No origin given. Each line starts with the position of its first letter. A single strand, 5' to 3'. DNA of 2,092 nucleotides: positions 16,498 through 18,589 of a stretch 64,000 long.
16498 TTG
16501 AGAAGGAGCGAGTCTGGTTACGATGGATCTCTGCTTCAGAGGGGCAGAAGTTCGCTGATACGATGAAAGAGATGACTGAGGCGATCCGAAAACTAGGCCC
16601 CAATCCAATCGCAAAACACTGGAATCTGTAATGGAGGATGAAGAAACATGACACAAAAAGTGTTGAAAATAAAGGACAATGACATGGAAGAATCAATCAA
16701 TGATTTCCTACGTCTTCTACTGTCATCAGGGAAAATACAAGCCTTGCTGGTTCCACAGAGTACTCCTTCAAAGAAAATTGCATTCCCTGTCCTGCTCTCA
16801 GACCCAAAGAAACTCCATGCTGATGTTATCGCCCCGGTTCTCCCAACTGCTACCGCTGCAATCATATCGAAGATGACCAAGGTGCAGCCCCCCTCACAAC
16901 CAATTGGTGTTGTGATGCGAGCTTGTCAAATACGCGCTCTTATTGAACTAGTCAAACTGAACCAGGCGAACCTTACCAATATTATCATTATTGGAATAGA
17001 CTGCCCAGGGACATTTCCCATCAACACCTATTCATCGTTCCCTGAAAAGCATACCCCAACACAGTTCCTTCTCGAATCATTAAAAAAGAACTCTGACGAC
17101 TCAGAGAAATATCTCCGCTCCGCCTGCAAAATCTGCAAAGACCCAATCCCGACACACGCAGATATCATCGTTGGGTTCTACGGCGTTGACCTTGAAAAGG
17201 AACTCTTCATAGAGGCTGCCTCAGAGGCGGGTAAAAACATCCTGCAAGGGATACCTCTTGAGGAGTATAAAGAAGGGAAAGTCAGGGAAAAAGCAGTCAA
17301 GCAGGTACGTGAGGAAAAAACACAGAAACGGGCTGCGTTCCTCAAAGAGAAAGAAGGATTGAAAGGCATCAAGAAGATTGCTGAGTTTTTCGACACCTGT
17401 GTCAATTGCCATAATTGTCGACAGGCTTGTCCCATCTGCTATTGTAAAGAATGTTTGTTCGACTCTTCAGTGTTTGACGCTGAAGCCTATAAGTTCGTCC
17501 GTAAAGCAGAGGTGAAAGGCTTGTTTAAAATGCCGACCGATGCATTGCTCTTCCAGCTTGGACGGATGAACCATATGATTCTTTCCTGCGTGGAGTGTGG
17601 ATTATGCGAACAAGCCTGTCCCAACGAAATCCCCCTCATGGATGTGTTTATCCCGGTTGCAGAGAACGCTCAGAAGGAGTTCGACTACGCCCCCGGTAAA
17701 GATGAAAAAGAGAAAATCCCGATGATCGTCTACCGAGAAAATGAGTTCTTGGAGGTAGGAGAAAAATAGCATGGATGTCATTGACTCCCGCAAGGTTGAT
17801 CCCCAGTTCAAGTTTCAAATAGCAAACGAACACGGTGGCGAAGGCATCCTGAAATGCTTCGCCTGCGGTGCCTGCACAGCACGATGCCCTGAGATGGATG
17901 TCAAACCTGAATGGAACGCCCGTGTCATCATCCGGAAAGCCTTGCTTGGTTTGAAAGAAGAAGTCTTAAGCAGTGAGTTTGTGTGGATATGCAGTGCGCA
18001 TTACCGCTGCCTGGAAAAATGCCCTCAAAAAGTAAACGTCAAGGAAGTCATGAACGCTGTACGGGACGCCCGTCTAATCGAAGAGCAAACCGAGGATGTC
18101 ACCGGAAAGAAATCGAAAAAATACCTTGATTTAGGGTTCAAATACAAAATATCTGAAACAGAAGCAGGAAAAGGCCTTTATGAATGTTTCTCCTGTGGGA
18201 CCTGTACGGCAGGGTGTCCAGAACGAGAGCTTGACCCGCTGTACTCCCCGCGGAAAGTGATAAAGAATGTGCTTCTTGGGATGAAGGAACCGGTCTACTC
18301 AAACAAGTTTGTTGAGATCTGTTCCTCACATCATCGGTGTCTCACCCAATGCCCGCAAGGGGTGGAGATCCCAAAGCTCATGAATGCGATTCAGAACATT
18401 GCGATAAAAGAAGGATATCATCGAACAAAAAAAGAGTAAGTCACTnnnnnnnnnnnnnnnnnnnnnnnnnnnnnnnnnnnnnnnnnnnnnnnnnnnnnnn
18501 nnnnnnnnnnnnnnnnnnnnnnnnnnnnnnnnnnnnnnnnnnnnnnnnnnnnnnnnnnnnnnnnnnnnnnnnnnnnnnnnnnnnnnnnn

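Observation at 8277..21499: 13-kb hdr mega-operon with three HdrA paralogs and accessory FeS modules but only one HdrB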

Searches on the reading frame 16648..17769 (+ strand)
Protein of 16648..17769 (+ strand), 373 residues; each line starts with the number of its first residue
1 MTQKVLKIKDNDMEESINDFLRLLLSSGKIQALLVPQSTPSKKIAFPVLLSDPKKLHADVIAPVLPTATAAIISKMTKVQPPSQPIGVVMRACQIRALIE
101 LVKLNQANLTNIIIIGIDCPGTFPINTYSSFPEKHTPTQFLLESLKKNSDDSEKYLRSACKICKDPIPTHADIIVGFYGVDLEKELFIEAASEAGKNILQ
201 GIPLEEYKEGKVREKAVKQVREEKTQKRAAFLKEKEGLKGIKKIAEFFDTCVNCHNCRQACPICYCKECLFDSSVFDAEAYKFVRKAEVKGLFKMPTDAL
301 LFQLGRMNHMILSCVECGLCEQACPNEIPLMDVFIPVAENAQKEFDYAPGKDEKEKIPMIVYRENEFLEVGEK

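Call 3: search_protein_families(library=pfam, proteins=[window:16648-17769:+], max_evalue=0.01)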
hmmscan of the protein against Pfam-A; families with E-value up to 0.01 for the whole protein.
window:16648-17769:+ (373 aa): 10 families
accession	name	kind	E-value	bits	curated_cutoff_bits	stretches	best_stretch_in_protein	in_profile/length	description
PF04432.18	FrhB_FdhB_C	-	7.1e-11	42.6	23.3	1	86-203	4-137/150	Coenzyme F420 hydrogenase/dehydrogenase, beta subunit C terminus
PF13183.11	Fer4_8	-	7.1e-09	36.5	27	2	249-328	3-68/68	4Fe-4S dicluster domain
PF12838.12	Fer4_7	-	4.3e-07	30.7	27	1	230-262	17-49/52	4Fe-4S dicluster domain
PF13534.11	Fer4_17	-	6.4e-07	30.3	22.2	1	251-328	2-60/61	4Fe-4S dicluster domain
PF12797.12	Fer4_2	-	4.8e-05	23.5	24.5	1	248-262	7-21/22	4Fe-4S binding domain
PF00037.32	Fer4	-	0.00078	19.6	21.1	1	314-327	8-21/24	4Fe-4S binding domain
PF14697.11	Fer4_21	-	0.00099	19.6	35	0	313-326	7-20/59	4Fe-4S dicluster domain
PF13237.11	Fer4_10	-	0.001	19.4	25.5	0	249-325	7-53/53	4Fe-4S dicluster domain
PF12798.12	Fer4_3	-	0.0016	19.6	27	1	314-327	1-14/15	4Fe-4S binding domain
PF13187.11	Fer4_9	-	0.0046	17.4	27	1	251-327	2-50/52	4Fe-4S dicluster domain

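Call 4: search_protein_families(library=ncbifam, proteins=[window:16648-17769:+], max_evalue=0.001)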
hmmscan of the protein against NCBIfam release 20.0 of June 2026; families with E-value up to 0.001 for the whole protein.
window:16648-17769:+ (373 aa): 12 families
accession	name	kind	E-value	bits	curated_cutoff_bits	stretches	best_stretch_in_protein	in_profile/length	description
NF045663.1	diclust_near_Sec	equivalog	2.7e-06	25.8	530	1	259-335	304-376/759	pyridine nucleotide-disulfide oxidoreductase/dicluster-binding protein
TIGR00314.1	cdhA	equivalog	8.1e-06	23.9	781.3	1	204-344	361-469/784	CO dehydrogenase/acetyl-CoA synthase complex subunit alpha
NF004545.0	PRK05888.3-1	equivalog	6e-05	22.8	229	0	312-342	66-94/154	NADH-quinone oxidoreductase subunit NuoI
NF003454.1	PRK05035.1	equivalog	6.5e-05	21.6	345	1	308-334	402-428/556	electron transport complex subunit RsxC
NF007012.0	PRK09476.1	equivalog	6.9e-05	22.1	269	0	311-328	58-75/254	ferredoxin-type protein NapG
TIGR01971.1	NuoI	subfamily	7e-05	22.4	113.05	0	312-345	81-114/121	NADH-quinone oxidoreductase, chain I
TIGR01945.1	rnfC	subfamily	0.00012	20.7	245.95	0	309-334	399-424/435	RnfABCDGE type electron transport complex subunit C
NF004537.0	PRK05888.1-3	equivalog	0.00025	20.6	163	0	305-334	61-90/204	NADH-quinone oxidoreductase subunit NuoI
NF038196.1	ferrodoxin_EFR1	subfamily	0.00026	21.1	75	0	313-327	185-199/242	EFR1 family ferrodoxin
TIGR02176.1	pyruv_ox_red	equivalog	0.00035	18.5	911.35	1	232-348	667-779/1167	pyruvate:ferredoxin (flavodoxin) oxidoreductase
NF007204.0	PRK09625.1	equivalog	0.00067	19.7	125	0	199-262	11-72/133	pyruvate flavodoxin oxidoreductase subunit delta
NF004538.0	PRK05888.1-4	equivalog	0.0007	19.2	135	0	311-327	99-115/162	NADH-quinone oxidoreductase subunit NuoI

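Call 11: search_solved_structures(query=window:16648-17769:+, max_evalue=1, show_alignments=2)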
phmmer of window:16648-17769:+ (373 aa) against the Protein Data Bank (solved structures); distinct sequences matched with E-value up to 1: 66 (the best 60 are shown).
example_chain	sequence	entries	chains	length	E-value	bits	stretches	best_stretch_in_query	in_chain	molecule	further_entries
9t1s_M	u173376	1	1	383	4.1e-35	124.8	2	154-354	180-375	formate dehydrogenase (coenzyme F420)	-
8rvu_E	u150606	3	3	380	1.1e-25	93.9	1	157-350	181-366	Formate dehydrogenase, beta subunit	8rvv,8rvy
7bkb_E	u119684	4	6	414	1.1e-23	87.3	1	81-361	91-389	Formate dehydrogenase, beta subunit (F420)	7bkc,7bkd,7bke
8e9g_I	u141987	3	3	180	0.002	20.6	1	311-343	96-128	NADH-quinone oxidoreductase subunit I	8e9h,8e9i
8rja_E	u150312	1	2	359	0.003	20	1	149-228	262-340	Coenzyme F420 hydrogenase/dehydrogenase, beta subunit C terminus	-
3cf4_A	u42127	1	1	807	0.0045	19.4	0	313-340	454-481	Acetyl-CoA decarboxylase/synthase alpha subunit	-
8jjr_c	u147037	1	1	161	0.0056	19.1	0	306-349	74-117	PsaC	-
8jw0_c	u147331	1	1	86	0.0058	19.1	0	311-344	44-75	Photosystem I PsaC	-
8jze_c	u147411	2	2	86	0.0082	18.6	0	313-349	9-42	Photosystem I PsaC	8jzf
7qco_C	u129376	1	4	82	0.013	17.9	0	246-266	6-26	Photosystem I iron-sulfur center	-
9c0q_A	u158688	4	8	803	0.016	17.6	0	307-336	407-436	Acetyl-CoA decarbonylase/synthase complex subunit alpha 2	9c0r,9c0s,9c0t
9e0j_K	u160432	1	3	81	0.018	17.5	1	245-270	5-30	Photosystem I iron-sulfur center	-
7f4v_aC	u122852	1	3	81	0.019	17.4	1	246-270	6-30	Photosystem I iron-sulfur center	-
6ijj_C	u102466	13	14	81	0.025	17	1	244-267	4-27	PsaC | Photosystem I iron-sulfur center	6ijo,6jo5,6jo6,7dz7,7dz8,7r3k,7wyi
7bgi_C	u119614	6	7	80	0.026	16.9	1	244-267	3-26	Photosystem I iron-sulfur center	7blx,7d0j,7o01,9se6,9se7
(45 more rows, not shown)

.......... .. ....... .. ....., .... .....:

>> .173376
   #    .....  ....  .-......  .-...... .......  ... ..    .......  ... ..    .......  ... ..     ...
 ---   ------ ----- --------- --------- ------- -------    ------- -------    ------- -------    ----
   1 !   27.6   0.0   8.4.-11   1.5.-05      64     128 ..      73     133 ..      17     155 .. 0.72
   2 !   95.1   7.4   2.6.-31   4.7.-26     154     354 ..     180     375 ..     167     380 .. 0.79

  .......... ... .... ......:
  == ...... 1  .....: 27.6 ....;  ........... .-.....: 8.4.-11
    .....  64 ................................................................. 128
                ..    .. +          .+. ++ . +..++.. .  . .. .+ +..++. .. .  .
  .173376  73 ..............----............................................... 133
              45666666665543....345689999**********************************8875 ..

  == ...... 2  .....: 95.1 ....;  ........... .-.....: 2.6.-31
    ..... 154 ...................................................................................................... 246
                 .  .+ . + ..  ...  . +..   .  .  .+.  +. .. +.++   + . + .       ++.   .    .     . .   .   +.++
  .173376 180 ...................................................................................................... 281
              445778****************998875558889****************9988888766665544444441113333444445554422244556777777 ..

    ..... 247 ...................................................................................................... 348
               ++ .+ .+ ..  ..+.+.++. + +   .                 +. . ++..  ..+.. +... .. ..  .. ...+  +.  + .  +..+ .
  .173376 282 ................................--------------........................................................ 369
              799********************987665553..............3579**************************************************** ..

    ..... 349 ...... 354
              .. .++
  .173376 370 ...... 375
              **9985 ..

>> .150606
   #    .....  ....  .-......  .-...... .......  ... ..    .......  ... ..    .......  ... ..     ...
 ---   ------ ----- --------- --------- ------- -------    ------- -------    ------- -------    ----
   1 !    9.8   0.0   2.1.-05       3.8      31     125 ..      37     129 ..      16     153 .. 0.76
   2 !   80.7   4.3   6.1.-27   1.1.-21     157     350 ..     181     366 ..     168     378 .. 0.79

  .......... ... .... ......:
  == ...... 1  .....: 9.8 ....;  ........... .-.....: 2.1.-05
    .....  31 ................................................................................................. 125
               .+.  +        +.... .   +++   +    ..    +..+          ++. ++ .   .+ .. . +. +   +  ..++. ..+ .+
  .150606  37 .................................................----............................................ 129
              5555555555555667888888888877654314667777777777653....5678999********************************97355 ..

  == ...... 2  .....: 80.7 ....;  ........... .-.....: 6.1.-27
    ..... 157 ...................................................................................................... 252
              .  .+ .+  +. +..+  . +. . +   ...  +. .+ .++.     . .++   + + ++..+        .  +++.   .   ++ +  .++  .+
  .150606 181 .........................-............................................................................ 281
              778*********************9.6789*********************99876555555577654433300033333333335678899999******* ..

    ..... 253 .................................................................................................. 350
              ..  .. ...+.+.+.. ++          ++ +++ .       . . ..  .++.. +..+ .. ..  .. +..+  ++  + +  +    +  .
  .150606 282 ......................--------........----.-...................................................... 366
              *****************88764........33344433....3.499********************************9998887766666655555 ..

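Call 44: find_homologous_proteins(query=window:16648-17769:+, max_evalue=1e-10)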
Query window:16648-17769:+ (373 aa): 825 proteins with E <= 1e-10 among 4263 candidates; the best 120 are listed.
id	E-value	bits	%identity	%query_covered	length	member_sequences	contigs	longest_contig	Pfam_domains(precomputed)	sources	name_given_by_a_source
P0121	1.3e-230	783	92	100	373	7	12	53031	PF04432.19,PF13534.12,PF13183.12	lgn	-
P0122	7.3e-226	767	90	100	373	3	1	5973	PF04432.19,PF12838.13,PF13534.12,PF13183.12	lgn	-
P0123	8.3e-221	751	88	100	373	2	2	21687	PF04432.19,PF12838.13,PF13534.12,PF13183.12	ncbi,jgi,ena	-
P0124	2.5e-216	736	86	100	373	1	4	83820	PF04432.19,PF12838.13,PF13534.12,PF13183.12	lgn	-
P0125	1.4e-211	720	83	100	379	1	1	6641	PF04432.19,PF12838.13,PF13534.12,PF13183.12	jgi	jgi:formate dehydrogenase (coenzyme F420) beta subunit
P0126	1.4e-208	710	81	100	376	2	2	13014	PF12797.13,PF04432.19,PF12838.13,PF13534.12,PF13183.12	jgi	jgi:formate dehydrogenase subunit beta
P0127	1.9e-208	710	82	100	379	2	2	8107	PF12797.13,PF04432.19,PF12838.13,PF13534.12,PF13183.12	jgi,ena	-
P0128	2.2e-208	710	80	100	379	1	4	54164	PF12797.13,PF04432.19,PF12838.13,PF13534.12,PF13183.12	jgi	jgi:formate dehydrogenase subunit beta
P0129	2.4e-208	710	81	100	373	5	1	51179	PF04432.19,PF12838.13,PF13534.12,PF13183.12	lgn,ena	-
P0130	3.3e-208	709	80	100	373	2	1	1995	PF04432.19,PF12838.13,PF13534.12,PF13183.12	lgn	-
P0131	5.8e-208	708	81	100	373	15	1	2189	PF04432.19,PF00037.33,PF12838.13,PF13534.12,PF13183.12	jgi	-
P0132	7.3e-208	708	81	100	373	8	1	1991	PF04432.19,PF12838.13,PF13183.12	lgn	-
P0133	1.2e-207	707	81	100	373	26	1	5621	PF12797.13,PF04432.19,PF12838.13,PF13534.12,PF13183.12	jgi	-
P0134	6.0e-207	705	82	100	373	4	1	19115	PF12797.13,PF04432.19,PF12838.13,PF13534.12,PF13183.12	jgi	jgi:formate dehydrogenase subunit beta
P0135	7.3e-207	705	80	100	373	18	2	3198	PF12797.13,PF04432.19,PF13534.12,PF13183.12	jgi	jgi:formate dehydrogenase subunit beta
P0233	2.8e-155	535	62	100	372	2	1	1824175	PF14697.12,PF12797.13,PF04432.19,PF00037.33,PF12838.13,PF13183.12,PF13187.12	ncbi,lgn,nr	ncbi:MAG: Coenzyme F420 hydrogenase/dehydrogenase, beta subunit C-terminal domain [Thermoplasmatales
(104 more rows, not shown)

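Call 61: find_encoding_contigs(protein=P0233, flank=10000, max_places=1)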
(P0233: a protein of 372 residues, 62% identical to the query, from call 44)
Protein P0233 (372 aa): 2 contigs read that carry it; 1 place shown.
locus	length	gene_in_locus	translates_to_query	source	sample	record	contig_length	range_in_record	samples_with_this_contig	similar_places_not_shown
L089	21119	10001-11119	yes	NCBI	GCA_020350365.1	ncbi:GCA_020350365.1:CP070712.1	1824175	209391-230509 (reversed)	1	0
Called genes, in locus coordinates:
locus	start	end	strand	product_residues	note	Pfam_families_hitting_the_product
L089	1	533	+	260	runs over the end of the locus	PF03965:Penicillinase_R, PF13183:Fer4_8, PF13187:Fer4_9, PF13237:Fer4_10, PF13534:Fer4_17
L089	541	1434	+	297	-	PF02754:CCG (weak)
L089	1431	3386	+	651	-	PF00890:FAD_binding_2 (weak), PF01266:DAO (weak), PF12831:FAD_oxidored, PF13450:NAD_binding_8, PF00037:Fer4 (weak), PF12838:Fer4_7, PF13187:Fer4_9, PF13237:Fer4_10, +12 more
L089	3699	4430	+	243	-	PF01257:2Fe-2S_thioredx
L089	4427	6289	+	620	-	PF14697:Fer4_21 (faint), PF01512:Complex1_51K, PF10531:SLBB (weak), PF10589:NADH_4Fe-4S, PF00037:Fer4 (weak), PF12838:Fer4_7, PF13187:Fer4_9, PF13237:Fer4_10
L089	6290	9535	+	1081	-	PF13510:Fer2_4, PF12838:Fer4_7 (weak), PF14697:Fer4_21 (weak), PF07992:Pyr_redox_2 (weak), PF00890:FAD_binding_2, PF07992:Pyr_redox_2, PF14697:Fer4_21, PF12838:Fer4_7, +7 more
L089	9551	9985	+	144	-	PF02662:FlpD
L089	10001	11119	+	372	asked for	PF04432:FrhB_FdhB_C, PF12797:Fer4_2 (faint), PF14697:Fer4_21 (faint), PF00037:Fer4 (faint), PF12838:Fer4_7 (weak), PF13183:Fer4_8, PF13187:Fer4_9 (weak)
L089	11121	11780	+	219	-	PF12838:Fer4_7 (faint), PF13187:Fer4_9 (faint), PF13183:Fer4_8, PF13484:Fer4_16 (faint), PF13534:Fer4_17 (weak), PF13183:Fer4_8 (weak), PF13237:Fer4_10 (weak), PF13534:Fer4_17 (weak)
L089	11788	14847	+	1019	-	PF12831:FAD_oxidored (weak), PF13187:Fer4_9, PF13237:Fer4_10 (weak), PF07992:Pyr_redox_2, PF00890:FAD_binding_2, PF03486:HI0933_like (weak), PF12831:FAD_oxidored, PF12838:Fer4_7, +17 more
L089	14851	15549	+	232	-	PF13183:Fer4_8 (faint), PF13534:Fer4_17 (faint), PF14691:Fer4_20 (weak), PF13237:Fer4_10, PF12838:Fer4_7, PF13187:Fer4_9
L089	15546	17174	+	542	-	PF00890:FAD_binding_2, PF01266:DAO (weak), PF03486:HI0933_like (weak), PF07992:Pyr_redox_2 (faint)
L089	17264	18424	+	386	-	PF01855:POR_N, PF17147:PFOR_II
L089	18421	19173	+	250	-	PF02775:TPP_enzyme_C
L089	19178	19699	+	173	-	PF01558:POR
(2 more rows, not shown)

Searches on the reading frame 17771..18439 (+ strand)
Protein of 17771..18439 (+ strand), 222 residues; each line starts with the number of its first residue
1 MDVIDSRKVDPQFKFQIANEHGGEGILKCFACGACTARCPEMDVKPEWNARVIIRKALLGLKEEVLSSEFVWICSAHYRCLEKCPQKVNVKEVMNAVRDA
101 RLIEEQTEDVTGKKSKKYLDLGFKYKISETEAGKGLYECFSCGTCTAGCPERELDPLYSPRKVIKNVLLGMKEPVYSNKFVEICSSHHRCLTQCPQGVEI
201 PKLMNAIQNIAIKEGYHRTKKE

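Call 3: search_protein_families(library=pfam, proteins=[window:17771-18439:+], max_evalue=0.01)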
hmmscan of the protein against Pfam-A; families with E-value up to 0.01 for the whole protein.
window:17771-18439:+ (222 aa): 9 families
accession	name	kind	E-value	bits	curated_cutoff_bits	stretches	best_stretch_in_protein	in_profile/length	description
PF13183.11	Fer4_8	-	1.2e-15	58.2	27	3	27-88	3-68/68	4Fe-4S dicluster domain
PF13534.11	Fer4_17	-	7e-15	55.8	22.2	2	138-198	1-60/61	4Fe-4S dicluster domain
PF13237.11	Fer4_10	-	5.2e-12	45.9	25.5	2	28-85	8-53/53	4Fe-4S dicluster domain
PF13187.11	Fer4_9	-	1.8e-11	44.3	27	3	74-152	2-50/52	4Fe-4S dicluster domain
PF12838.12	Fer4_7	-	4.7e-07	30.6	27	1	139-198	2-52/52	4Fe-4S dicluster domain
PF13484.11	Fer4_16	-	1.4e-06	29.4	30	0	28-55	1-31/66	4Fe-4S double cluster binding domain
PF25160.1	LdpA_Fe-S-bd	-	0.00012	22.2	27.6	0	28-42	27-41/49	LdpA Fe-S cluster-binding domain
PF12797.12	Fer4_2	-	0.0006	20.1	24.5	0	28-41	9-22/22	4Fe-4S binding domain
PF12800.12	Fer4_4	-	0.0027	18.4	24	0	137-151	2-16/17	4Fe-4S binding domain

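Call 4: search_protein_families(library=ncbifam, proteins=[window:17771-18439:+], max_evalue=0.001)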
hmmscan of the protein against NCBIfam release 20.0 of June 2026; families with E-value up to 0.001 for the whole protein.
window:17771-18439:+ (222 aa): 18 families
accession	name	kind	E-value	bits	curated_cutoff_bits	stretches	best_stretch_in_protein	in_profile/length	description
TIGR03290.1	CoB_CoM_SS_C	equivalog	3.1e-36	124.5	160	2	28-104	3-78/144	CoB--CoM heterodisulfide reductase subunit C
NF041890.1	hdrC_Methbact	equivalog_domain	1.9e-22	79.8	270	2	23-107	25-107/192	ferredoxin:CoB-CoM heterodisulfide reductase subunit HdrC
NF038018.1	qmoC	equivalog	2.3e-21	76.7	300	2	19-113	10-103/360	quinone-interacting membrane-bound oxidoreductase complex subunit QmoC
NF041779.1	hetero_SS_HdrC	equivalog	6.6e-20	71.4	350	2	129-216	23-108/198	ferredoxin:CoB-CoM heterodisulfide reductase subunit HdrC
NF008369.0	PRK11168.1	equivalog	1.4e-14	53.8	278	2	136-209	10-85/401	anaerobic glycerol-3-phosphate dehydrogenase subunit C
NF004616.0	PRK05950.1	subfamily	3.4e-11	42.7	228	1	24-102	144-234/238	succinate dehydrogenase iron-sulfur subunit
TIGR00384.1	dhsB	subfamily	1.3e-10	41.2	88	1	13-97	126-221/222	succinate dehydrogenase and fumarate reductase iron-sulfur protein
NF008434.0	PRK11274.1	equivalog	5e-10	38.9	333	1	126-209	12-100/409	glycolate oxidase subunit GlcF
TIGR03379.1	glycerol3P_GlpC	equivalog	1.3e-09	37.3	279.9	1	138-208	6-78/397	anaerobic glycerol-3-phosphate dehydrogenase subunit GlpC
NF004898.0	PRK06259.1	equivalog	1.5e-05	23.9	385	0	26-99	133-214/488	fumarate reductase (CoM/CoB) subunit TfrB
NF045670.1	quin_L_LdhH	equivalog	4e-05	22.1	800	0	126-217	293-389/706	L-lactate dehydrogenase (quinone) large subunit LdhH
TIGR00314.1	cdhA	equivalog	5.1e-05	21.3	781.3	0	12-112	384-477/784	CO dehydrogenase/acetyl-CoA synthase complex subunit alpha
NF009226.0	PRK12576.1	equivalog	6e-05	22.5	344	0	28-116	155-252/317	succinate dehydrogenase/fumarate reductase iron-sulfur subunit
NF005746.0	PRK07570.1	subfamily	0.00013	21.3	243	0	137-203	157-233/250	succinate dehydrogenase/fumarate reductase iron-sulfur subunit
NF038196.1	ferrodoxin_EFR1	subfamily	0.00034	20.7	75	0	87-196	134-226/242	EFR1 family ferrodoxin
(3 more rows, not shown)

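Call 57: search_protein_representatives(protein=window:17771-18439:+)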
Query: 222 residues. Proteins with E-value up to 0.001 (for the whole library): 2135; up to 1e-10: 383; up to 1e-30: 4. The best 150 are listed.
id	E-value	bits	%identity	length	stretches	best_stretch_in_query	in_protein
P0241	1.7e-92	325.2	65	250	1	2-221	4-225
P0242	9.8e-65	234.4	83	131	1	94-219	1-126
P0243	2.1e-53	197.3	61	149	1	3-148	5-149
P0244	7.4e-49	182.5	75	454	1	28-136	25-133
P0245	2.0e-29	118.9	42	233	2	9-113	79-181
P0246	6.3e-28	114.0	42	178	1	2-131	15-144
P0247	1.2e-26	109.8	51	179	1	6-102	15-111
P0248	2.6e-26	108.7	43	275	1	8-123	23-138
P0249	2.7e-26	108.7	48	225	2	3-99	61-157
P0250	1.4e-25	106.4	48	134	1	3-103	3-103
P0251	3.0e-25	105.3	50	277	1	7-100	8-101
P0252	5.2e-25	104.5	46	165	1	4-104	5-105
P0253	5.2e-25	104.5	48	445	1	9-102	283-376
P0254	5.5e-25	104.4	49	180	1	3-100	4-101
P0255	6.8e-25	104.1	37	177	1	4-122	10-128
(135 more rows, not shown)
